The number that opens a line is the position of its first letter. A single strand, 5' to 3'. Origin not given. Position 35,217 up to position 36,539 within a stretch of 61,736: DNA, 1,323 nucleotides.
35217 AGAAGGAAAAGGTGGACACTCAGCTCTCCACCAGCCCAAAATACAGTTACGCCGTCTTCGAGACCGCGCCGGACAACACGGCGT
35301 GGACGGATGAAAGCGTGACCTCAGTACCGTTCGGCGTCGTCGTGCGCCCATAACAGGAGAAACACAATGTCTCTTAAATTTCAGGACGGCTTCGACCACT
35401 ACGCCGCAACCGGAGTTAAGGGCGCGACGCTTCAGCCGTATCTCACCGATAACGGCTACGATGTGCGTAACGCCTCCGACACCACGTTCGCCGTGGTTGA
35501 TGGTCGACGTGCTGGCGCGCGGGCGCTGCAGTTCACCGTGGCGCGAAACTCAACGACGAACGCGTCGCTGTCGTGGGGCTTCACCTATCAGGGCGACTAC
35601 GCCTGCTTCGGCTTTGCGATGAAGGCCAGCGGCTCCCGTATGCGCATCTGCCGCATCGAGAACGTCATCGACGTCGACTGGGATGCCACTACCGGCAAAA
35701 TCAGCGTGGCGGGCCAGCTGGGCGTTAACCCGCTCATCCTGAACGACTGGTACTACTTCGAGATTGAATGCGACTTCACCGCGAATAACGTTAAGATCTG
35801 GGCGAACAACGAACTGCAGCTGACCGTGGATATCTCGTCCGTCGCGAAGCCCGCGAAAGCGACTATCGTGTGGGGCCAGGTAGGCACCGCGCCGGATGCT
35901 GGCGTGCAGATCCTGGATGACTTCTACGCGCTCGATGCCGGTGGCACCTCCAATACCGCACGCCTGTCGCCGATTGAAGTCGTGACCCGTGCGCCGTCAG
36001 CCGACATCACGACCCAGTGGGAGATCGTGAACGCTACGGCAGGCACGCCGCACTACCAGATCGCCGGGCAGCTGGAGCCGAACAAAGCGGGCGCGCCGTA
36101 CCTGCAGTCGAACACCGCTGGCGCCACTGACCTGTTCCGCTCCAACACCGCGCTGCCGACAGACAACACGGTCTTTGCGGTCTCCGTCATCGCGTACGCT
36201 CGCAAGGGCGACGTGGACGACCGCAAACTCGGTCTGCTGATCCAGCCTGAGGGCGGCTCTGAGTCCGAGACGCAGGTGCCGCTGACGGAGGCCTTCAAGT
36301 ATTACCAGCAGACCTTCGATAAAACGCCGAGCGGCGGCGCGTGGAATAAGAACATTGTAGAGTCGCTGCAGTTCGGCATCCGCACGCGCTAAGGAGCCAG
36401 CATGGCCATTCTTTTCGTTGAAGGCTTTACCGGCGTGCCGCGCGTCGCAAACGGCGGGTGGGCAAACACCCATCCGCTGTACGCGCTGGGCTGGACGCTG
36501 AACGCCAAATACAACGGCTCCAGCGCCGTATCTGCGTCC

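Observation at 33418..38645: Five tandem paralogous genes downstream of the tail tip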

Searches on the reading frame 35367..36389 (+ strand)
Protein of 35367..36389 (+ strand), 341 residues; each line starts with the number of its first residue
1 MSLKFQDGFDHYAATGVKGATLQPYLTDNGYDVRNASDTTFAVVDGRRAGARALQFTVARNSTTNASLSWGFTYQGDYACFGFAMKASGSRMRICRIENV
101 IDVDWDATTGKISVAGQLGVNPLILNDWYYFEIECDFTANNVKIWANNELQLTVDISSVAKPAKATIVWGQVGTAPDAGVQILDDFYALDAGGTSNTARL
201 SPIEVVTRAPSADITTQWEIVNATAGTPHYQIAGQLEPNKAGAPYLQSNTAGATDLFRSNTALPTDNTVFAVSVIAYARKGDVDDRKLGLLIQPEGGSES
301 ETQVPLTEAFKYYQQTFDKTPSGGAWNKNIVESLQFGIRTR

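Call 4: search_protein_families(library=pfam, proteins=[window:35367-36389:+], max_evalue=1)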
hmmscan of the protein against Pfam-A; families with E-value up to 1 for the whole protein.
window:35367-36389:+ (341 aa): 0 families

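Call 5: search_protein_families(library=phrogs, proteins=[window:35367-36389:+], max_evalue=0.01)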
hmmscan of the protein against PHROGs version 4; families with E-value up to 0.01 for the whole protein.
window:35367-36389:+ (341 aa): 2 families
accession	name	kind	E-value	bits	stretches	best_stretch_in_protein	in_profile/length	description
phrog_2448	-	unknown function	9.6e-113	377.8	1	3-341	2-334/335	-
phrog_30887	-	unknown function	5.2e-09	35.8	1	179-338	608-767/771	-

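Call 6: search_dna_similar(query=window:35367-36389:+, collection=phages, mode=protein, max_rows=40)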
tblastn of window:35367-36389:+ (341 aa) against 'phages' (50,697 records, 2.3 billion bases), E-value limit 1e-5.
Records with a match: 165; places in all: 466; records where one place covers at least 80% of the query: 160.
Best place of each record, by identity: 60-80% 153; <60% 12.
By first word of the organism name: Salmonella 92; Proteus 21; Escherichia 11; Providencia 10; Serratia 6; Pseudomonas 5; Enterococcus 4; Staphylococcus 3; Hafnia 2; Chivirus 2; and 7 more.
By host as written in the record: Salmonella enterica subsp. enterica serovar Typhimurium 26; Salmonella enterica 16; Proteus mirabilis 15; - 11; Salmonella sp. 10; Salmonella enterica subsp. enterica serovar Enteritidis 5; Providencia rettgeri B0142 5; Salmonella gallinarum 4; and 51 more.
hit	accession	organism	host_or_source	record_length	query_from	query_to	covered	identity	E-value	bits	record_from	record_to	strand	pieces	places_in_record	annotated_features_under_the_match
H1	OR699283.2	Salmonella phage BAU.Micro_SLP-22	Salmonella sp.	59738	3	341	99%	73.2%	5e-164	512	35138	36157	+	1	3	hypothetical protein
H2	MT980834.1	Serratia phage vB_SmaS-Smarc5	Serratia marcescens 4526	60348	1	341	100%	68.6%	2e-149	471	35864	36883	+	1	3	hypothetical protein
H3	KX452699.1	Salmonella phage KNP6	Salmonella sp.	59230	3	341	99%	67.0%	6e-111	527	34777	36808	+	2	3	record has no annotation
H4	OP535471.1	Salmonella phage STP11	Salmonella enterica subsp. enterica ...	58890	3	341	99%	67.0%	2e-145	459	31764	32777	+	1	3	hypothetical protein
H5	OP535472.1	Salmonella phage SEP13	Salmonella enterica subsp. enterica ...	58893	3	341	99%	67.0%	2e-145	459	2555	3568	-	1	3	hypothetical protein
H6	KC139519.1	Salmonella phage FSL SP-030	Salmonella enterica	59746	3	341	99%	67.0%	2e-145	459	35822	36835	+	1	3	hypothetical protein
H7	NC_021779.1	Salmonella phage FSL SP-030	Salmonella enterica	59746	3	341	99%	67.0%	2e-145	459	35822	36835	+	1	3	hypothetical protein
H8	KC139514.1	Salmonella phage FSL SP-039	Salmonella enterica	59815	3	341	99%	67.0%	2e-145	459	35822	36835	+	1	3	hypothetical protein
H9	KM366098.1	Salmonella phage BP12C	Salmonella enterica Hadar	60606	3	341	99%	67.0%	2e-145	459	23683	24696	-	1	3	hypothetical protein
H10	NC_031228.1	Salmonella phage BP12C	Salmonella enterica Hadar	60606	3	341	99%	67.0%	2e-145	459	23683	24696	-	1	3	hypothetical protein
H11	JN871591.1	Salmonella phage SPN19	Salmonella sp.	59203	3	341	99%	67.0%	2e-145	459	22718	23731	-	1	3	hypothetical protein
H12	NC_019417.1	Salmonella phage SPN19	Salmonella sp.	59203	3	341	99%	67.0%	2e-145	459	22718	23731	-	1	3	hypothetical protein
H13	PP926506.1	Salmonella phage PMBT19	Salmonella sp. L2-112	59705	3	341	99%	67.0%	2e-145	459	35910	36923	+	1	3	hypothetical protein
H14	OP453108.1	Salmonella phage ZCSE8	Salmonella enterica subsp. enterica ...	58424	3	341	99%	67.0%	3e-145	458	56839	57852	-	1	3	hypothetical protein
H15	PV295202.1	Salmonella phage vB_Sty_BCPSty_002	Salmonella enterica subsp. enterica ...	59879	3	341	99%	67.0%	3e-145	458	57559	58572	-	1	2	hypothetical protein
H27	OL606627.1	Klebsiella phage vB_KaeS_Phraden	Klebsiella aerogenes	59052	3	341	99%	66.7%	1e-144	457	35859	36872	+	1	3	putative short transient receptor protein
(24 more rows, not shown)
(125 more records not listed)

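Call 8: get_annotated_region(hit=H27, flank=9000)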
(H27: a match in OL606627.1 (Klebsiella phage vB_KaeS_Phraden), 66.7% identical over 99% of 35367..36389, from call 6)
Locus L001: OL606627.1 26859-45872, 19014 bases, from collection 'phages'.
description: Klebsiella phage vB_KaeS_Phraden, complete genome.
organism: Klebsiella phage vB_KaeS_Phraden (NCBI taxid 2900318)
taxonomy: Viruses; Duplodnaviria; Heunggongvirae; Uroviricota; Caudoviricetes; Casjensviridae; Chivirus
host: Klebsiella aerogenes; source: raw sewage; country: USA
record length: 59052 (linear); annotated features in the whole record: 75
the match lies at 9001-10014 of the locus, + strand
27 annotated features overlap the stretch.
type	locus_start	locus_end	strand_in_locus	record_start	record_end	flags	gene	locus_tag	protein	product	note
CDS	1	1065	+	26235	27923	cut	-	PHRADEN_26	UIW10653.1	putative resolvase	gp26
CDS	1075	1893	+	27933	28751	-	-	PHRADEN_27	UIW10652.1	hypothetical protein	gp27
CDS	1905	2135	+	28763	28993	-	-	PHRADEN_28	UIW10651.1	putative tail assembly protein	gp28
CDS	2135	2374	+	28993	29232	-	-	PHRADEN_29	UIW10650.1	putative tail assembly protein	gp29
CDS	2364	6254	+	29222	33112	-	-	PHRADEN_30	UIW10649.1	putative minor tail protein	gp30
CDS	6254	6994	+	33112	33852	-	-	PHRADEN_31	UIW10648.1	putative tail fiber protein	gp31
CDS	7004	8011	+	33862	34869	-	-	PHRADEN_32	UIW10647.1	hypothetical protein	gp32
CDS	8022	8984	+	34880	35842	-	-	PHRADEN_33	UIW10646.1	hypothetical protein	gp33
CDS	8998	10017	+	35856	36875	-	-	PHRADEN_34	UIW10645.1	putative short transient receptor protein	gp34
CDS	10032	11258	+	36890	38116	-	-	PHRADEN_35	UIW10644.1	hypothetical protein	gp35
CDS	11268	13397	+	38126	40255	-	-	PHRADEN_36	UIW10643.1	hypothetical protein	gp36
CDS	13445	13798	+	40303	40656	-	-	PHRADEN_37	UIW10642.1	putative endolysin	gp37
CDS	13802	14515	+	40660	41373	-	-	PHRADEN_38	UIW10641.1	putative lysis protein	gp38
CDS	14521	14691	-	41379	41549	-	-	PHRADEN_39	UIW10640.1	hypothetical protein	gp39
CDS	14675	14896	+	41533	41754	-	-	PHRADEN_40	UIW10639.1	putative Rz1 protein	gp40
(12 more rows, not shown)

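Call 24: search_solved_structures(query=window:35367-36389:+, max_evalue=1)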
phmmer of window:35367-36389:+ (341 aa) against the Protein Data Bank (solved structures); distinct sequences matched with E-value up to 1: 0.

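Call 26: find_homologous_proteins(query=window:35367-36389:+, max_evalue=0.001)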
Query window:35367-36389:+ (341 aa): 88 proteins with E <= 0.001 among 3638 candidates.
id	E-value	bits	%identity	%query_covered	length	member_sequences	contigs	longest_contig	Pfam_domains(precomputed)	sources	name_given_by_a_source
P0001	1.9e-223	758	98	100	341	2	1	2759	-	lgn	-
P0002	1.1e-182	625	78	100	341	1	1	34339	-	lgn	-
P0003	1.4e-180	618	79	100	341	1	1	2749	-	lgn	-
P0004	1.3e-179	614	78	100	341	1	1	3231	-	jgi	-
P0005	8.2e-178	609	78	100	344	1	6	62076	-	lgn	-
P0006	4.8e-176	603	75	100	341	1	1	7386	-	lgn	-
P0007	1.2e-174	598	76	100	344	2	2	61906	-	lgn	-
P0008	3.5e-174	597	76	100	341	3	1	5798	-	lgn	-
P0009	3.4e-173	593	74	100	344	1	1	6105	-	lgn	-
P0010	3.5e-173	593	74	100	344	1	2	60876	-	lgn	-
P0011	4.4e-173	593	76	100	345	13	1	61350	-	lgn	-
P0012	5.3e-173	593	74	100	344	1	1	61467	-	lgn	-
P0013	7.9e-173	592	75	99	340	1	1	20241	-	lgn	-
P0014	1.7e-172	591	76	100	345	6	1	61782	-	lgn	-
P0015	6.2e-172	589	75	100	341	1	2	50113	-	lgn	-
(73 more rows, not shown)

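Call 42: search_protein_families(library=ncbifam, proteins=[window:35367-36389:+], max_evalue=1)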
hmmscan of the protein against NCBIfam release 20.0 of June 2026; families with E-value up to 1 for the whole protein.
window:35367-36389:+ (341 aa): 1 family
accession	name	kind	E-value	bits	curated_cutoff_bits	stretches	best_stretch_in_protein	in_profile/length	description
NF009647.0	PRK13182.1-2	equivalog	0.0044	17.1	165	1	114-157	10-54/176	chromosome-anchoring protein RacA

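Call 43: search_protein_families(library=padloc, proteins=[window:35367-36389:+], max_evalue=0.1)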
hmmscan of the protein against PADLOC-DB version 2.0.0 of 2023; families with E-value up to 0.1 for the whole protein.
window:35367-36389:+ (341 aa): 0 families

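Call 63: search_solved_structures(query=A4, max_evalue=10)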
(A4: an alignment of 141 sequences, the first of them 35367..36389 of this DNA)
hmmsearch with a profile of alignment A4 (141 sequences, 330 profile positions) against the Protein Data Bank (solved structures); distinct sequences matched with E-value up to 10: 17.
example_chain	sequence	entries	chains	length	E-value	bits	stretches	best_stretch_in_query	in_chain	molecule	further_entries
3vuo_A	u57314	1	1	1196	0.00025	23.7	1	28-186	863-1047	NTNHA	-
3zyp_A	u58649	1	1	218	0.045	16.3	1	102-183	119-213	CIP1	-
9qc7_B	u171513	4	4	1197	0.063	15.9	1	112-166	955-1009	Non-toxic non-hemagglutinin component | Botulinum neurotoxin type B1, nontoxic-nonhemagglutinin component, NTNH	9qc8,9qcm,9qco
4dqa_A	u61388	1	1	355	0.17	14.4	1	103-143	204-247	uncharacterized protein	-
2w68_A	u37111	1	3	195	0.2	14.2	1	37-166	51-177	SIALIDASE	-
7ce2_A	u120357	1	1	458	0.57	12.7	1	109-178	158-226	Tetanus toxin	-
1fv2_A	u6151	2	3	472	0.85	12.1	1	112-178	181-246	TETANUS TOXIN HEAVY CHAIN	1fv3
1a8d_A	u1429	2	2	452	0.86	12.1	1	112-178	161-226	TETANUS NEUROTOXIN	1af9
7by4_A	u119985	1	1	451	0.87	12.1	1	112-178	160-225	Tetanus toxin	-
3hmy_A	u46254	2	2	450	0.89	12.1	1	112-178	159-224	Tetanus toxin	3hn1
1diw_A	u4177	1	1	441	0.94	12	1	112-178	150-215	TETANUS TOXIN HC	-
1dll_A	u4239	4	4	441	0.95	12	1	112-178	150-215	TETANUS TOXIN | Tetanus toxin (Tentoxylysin)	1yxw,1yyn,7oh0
1dfq_A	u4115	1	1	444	0.96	12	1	112-178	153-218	TETANUS TOXIN HC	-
1d0h_A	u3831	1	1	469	1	11.9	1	112-178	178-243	PROTEIN (TETANUS TOXIN HC)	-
9fyq_C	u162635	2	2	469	1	11.9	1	112-178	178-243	Tetanus toxin heavy chain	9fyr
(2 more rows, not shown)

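Call 65: predict_structure(alignment_id=A4)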
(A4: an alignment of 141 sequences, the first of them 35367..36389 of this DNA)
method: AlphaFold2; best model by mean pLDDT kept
length: 341 residues; sequences in the alignment: 141
mean_pLDDT: 97.5   pTM: 0.93
mean pLDDT of the five models: 97.5, 97.4, 97.3, 97.3, 97.2
residues with pLDDT >= 90: 339; 70-90: 2; 50-70: 0; < 50: 0
segments of 3 or more residues with pLDDT < 50: none
pLDDT, mean of each block of 10 residues (from residue 1): 95 97 98 97 97 98 97 97 98 98 98 98 98 98 99 98 98 95 98 96 98 98 98 97 98 98 97 98 97 96 98 98 97 98 97
secondary structure, 60 per line:
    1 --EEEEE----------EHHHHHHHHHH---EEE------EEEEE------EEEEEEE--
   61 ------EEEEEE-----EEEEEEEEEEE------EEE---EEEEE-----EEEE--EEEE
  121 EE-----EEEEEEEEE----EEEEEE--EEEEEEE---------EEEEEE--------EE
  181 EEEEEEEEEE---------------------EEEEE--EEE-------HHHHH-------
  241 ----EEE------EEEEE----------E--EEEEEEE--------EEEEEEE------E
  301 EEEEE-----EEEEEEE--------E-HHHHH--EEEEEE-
elements in order: E3-7 H19-28 E32-34 E41-45 E52-58 E67-72 E78-88 E95-97 E101-105 E111-114 E117-122 E128-136 E141-146 E149-155 E165-170 E179-190 E212-216 E219-221 H229-233 E245-247 E254-258 E272-278 E287-293 E300-305 E311-317 H328-332 E335-340

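Call 93: search_protein_families(library=pfam, alignment_id=A4, max_evalue=0.05)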
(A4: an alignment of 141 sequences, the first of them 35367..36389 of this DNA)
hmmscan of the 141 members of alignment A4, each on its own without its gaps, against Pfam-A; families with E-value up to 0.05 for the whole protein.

A. member 1, window:35367-36389:+ (341 aa): 0 families

B. families by the number of members that match (of 141 scanned): 20 families
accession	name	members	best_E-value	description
PF13385.13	Laminin_G_3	14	1.1e-05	Concanavalin A-like lectin/glucanases superfamily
PF06439.18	3keto-disac_hyd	2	0.0013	3-keto-disaccharide hydrolase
PF16355.11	DUF4982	2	0.0023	Domain of unknown function (DUF4982)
PF22237.3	SO2946-like_C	2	0.0027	SO2946-like, C-terminal domain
PF14099.13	Polysacc_lyase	2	0.0028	Polysaccharide lyase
PF03422.21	CBM_6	1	0.00032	Carbohydrate binding module (family 6)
PF25354.1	Ig_NUP210_16th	1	0.0037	NUP210-like, Ig-like domain 16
PF22585.3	Sialidase-like_CBM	1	0.0038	Sialidase-like, CBM domain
PF20562.5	DUF6772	1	0.0042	Domain of unknown function (DUF6772)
PF06298.16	PsbY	1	0.0056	Photosystem II protein Y (PsbY)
PF20591.4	DUF6792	1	0.01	Domain of unknown function (DUF6792)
PF23927.1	DUF7265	1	0.013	Domain of unknown function (DUF7265)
PF16825.11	DUF5075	1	0.021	IGP family C-type lectin domain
PF02210.31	Laminin_G_2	1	0.023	Laminin G domain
PF21995.1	RNR-II_ins_dom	1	0.025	B12-dependent ribonucleotide reductase, insertion domain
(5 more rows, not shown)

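Call 107: fold_search(model_id=the predicted structure, library=viral)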
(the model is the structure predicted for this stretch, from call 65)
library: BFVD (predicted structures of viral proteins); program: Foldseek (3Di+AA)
matches with E <= 10: 1703; with E <= 0.001: 362
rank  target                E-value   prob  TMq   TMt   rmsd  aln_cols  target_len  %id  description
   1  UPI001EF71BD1         2.7e-32  1.00  0.71  0.96   1.6       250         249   66  (no name look-up for this kind of identifier)
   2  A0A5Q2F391            4.0e-28  1.00  0.84  0.90   2.5       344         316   29  Uncharacterized protein [Serratia phage JS26]
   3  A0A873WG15            2.6e-24  1.00  0.79  0.88   3.3       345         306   23  Uncharacterized protein [Providencia phage Kokobel1]
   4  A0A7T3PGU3            4.5e-23  1.00  0.81  0.79   3.7       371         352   24  Virion structural protein [Achromobacter phage vB_AchrS_AchV4]
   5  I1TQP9                4.5e-22  1.00  0.85  0.80   3.0       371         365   23  (no name in the UniProt tables at hand)
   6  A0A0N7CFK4            4.3e-21  1.00  0.64  0.85   3.0       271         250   31  Histone-lysine N-methyltransferase [Salmonella phage 35]
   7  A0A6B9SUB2            5.0e-21  1.00  0.77  0.79   3.7       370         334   22  (no name in the UniProt tables at hand)
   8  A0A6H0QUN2            6.1e-21  1.00  0.77  0.77   4.2       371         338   20  (no name in the UniProt tables at hand)
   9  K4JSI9                4.9e-19  1.00  0.83  0.78   3.2       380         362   16  (no name in the UniProt tables at hand)
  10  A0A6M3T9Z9            5.1e-17  1.00  0.78  0.52   3.5       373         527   19  Uncharacterized protein [Sphingomonas phage Kharn]
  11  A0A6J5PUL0            1.0e-16  1.00  0.69  0.49  11.9       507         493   14  Coagulation factor 5/8 C-terminal domain containing protein [uncultured Caudovirales phage]
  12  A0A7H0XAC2            3.2e-16  1.00  0.78  0.73   3.9       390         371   13  (no name in the UniProt tables at hand)
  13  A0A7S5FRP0            6.6e-16  1.00  0.64  0.68   6.4       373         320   13  (no name in the UniProt tables at hand)
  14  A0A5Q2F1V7            7.6e-15  1.00  0.66  0.60   8.3       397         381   16  Uncharacterized protein [Serratia phage JS26]
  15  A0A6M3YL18            1.3e-14  1.00  0.70  0.67   5.3       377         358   16  Uncharacterized protein [Cronobacter phage JC01]
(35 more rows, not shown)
